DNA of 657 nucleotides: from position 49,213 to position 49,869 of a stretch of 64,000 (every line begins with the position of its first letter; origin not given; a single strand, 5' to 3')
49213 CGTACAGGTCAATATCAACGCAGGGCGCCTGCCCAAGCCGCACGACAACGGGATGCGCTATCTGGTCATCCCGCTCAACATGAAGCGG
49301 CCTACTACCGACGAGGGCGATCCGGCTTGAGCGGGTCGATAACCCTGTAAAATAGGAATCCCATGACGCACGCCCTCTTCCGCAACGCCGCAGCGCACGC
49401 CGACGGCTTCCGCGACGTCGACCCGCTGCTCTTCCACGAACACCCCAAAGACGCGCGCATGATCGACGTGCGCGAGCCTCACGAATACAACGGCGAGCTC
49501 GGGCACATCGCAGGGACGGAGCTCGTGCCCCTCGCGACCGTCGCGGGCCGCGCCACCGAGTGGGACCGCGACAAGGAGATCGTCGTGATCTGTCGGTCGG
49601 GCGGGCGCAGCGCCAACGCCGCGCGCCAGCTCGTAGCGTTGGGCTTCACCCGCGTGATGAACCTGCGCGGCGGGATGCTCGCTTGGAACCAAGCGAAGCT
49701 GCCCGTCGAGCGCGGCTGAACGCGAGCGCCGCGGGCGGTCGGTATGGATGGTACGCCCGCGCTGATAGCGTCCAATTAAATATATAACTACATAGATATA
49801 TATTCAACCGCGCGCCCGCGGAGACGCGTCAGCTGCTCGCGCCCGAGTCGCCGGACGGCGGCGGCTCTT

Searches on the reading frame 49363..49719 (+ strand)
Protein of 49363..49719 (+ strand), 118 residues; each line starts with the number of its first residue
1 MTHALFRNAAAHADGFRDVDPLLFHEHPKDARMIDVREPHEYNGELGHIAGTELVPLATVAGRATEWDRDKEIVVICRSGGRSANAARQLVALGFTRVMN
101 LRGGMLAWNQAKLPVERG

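Call 52: search_protein_families(library=pfam, proteins=[window:49363-49719:+], max_evalue=0.0001)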
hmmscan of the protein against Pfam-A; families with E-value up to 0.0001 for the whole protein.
window:49363-49719:+ (118 aa): 1 family
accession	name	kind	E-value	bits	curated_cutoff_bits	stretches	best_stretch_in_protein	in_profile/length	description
PF00581.25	Rhodanese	-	8.6e-17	61.9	22.2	1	30-110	13-101/102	Rhodanese-like domain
